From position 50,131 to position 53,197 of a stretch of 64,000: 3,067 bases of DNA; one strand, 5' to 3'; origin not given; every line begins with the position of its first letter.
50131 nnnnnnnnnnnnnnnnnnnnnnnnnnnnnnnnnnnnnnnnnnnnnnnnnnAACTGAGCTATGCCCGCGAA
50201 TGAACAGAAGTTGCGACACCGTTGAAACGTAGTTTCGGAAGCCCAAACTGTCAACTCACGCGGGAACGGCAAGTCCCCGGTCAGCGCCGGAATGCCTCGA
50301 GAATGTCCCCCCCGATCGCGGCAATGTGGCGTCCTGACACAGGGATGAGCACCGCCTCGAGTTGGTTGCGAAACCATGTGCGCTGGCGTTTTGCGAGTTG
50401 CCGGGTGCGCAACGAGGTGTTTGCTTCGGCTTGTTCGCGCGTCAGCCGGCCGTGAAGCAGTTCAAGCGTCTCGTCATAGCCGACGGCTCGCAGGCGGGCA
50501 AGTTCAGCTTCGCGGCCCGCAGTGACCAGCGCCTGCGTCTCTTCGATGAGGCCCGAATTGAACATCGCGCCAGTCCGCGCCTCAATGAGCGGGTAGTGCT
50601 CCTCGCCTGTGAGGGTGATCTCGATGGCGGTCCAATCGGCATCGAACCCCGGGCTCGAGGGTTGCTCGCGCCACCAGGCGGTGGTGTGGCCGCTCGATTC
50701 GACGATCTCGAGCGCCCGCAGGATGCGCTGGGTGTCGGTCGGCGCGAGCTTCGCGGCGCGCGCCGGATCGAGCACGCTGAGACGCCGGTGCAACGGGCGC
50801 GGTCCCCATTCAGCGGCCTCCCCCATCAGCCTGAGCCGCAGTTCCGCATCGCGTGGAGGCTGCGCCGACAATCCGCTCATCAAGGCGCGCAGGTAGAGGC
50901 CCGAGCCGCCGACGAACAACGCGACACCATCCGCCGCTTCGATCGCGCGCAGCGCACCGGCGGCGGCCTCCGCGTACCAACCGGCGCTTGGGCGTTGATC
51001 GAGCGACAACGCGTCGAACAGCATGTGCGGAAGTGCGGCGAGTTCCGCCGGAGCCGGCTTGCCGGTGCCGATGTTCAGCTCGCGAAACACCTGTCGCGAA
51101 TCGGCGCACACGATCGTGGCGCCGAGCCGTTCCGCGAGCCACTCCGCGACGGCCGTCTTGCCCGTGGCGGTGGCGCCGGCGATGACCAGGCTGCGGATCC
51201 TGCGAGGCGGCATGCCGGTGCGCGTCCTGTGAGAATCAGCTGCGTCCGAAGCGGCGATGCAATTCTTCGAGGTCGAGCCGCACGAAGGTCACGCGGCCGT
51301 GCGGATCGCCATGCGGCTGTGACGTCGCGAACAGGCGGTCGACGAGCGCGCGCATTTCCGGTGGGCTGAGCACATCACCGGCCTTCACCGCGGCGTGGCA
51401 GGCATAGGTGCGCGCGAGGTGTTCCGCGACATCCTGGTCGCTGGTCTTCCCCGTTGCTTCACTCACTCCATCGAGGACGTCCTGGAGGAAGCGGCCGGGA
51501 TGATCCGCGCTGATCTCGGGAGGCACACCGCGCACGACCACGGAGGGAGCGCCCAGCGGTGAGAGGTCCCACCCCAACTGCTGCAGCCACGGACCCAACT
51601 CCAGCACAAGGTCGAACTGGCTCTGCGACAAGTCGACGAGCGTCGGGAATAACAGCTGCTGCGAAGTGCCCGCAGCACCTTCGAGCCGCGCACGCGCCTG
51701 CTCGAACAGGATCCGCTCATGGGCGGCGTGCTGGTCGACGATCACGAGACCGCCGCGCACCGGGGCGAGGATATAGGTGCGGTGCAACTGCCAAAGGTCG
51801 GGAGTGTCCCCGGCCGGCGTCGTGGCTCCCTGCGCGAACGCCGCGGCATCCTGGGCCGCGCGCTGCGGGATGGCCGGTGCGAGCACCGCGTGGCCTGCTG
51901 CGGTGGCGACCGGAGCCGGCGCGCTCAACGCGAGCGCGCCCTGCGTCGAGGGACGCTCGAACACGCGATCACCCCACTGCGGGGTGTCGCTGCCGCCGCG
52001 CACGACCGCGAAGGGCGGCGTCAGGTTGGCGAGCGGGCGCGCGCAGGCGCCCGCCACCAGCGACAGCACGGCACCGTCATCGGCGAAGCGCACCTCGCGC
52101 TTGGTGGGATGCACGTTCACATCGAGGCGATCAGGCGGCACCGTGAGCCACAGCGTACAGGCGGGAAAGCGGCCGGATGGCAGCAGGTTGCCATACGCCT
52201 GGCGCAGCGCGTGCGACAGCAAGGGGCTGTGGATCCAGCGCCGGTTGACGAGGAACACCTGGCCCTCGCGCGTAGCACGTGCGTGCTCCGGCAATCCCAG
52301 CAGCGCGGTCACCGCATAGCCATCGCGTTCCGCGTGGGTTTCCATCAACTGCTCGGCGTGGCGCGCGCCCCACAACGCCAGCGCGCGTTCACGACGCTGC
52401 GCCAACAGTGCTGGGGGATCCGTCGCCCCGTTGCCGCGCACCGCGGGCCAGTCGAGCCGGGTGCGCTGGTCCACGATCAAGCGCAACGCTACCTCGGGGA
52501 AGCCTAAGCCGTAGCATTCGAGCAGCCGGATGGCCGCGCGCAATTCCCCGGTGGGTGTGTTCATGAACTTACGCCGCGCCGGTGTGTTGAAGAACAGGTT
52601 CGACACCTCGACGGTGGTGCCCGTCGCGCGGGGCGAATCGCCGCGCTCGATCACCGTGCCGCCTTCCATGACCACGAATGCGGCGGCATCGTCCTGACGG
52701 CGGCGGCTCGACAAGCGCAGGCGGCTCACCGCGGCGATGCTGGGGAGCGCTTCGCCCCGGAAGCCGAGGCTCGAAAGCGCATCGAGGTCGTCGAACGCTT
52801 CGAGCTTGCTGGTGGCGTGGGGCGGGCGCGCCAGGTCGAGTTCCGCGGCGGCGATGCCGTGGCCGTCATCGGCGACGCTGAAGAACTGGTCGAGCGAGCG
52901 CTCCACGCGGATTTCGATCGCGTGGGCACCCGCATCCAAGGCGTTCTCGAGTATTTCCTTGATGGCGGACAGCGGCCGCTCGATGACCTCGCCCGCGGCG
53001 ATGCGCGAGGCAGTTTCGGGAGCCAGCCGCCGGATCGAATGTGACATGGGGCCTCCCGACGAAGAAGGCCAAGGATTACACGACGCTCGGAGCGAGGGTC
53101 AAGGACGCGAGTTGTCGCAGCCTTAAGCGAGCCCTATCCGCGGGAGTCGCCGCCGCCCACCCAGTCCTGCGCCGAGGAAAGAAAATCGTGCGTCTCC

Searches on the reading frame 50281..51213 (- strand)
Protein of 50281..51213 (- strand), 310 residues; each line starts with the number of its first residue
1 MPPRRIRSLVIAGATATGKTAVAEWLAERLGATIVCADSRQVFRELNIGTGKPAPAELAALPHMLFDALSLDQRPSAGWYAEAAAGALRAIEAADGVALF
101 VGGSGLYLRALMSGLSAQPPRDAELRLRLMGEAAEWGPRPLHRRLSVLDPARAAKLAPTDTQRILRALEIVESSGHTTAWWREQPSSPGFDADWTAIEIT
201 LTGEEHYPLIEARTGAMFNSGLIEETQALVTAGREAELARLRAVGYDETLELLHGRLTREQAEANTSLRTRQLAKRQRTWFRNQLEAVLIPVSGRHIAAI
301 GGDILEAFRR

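Call 59: search_protein_families(library=pfam, proteins=[window:50281-51213:-], max_evalue=0.0001)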
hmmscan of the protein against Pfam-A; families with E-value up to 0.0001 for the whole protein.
window:50281-51213:- (310 aa): 2 families
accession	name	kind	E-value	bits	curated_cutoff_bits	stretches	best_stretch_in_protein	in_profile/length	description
PF01715.23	IPPT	-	1.6e-63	215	23.6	1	41-284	1-243/243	IPP transferase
PF01745.22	IPT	-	2e-09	37.7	20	1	10-71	5-66/233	Isopentenyl transferase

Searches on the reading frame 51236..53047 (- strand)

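Call 60: search_protein_families(library=pfam, proteins=[window:51236-53047:-], max_evalue=0.0001)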
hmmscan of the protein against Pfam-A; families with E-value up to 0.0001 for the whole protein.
window:51236-53047:- (603 aa): 4 families
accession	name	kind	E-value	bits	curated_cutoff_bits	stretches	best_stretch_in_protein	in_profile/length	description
PF08676.16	MutL_C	-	7.2e-35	120.2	25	1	419-559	2-141/142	MutL C terminal dimerisation domain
PF01119.25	DNA_mis_repair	-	2e-31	108.5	26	1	224-335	3-114/119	DNA mismatch repair protein, C-terminal domain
PF13589.12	HATPase_c_3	-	1.7e-09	38.2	25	1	27-124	5-102/137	Histidine kinase-, DNA gyrase B-, and HSP90-like ATPase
PF02518.31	HATPase_c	-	4.5e-05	24.3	26.4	0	24-77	5-56/111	Histidine kinase-, DNA gyrase B-, and HSP90-like ATPase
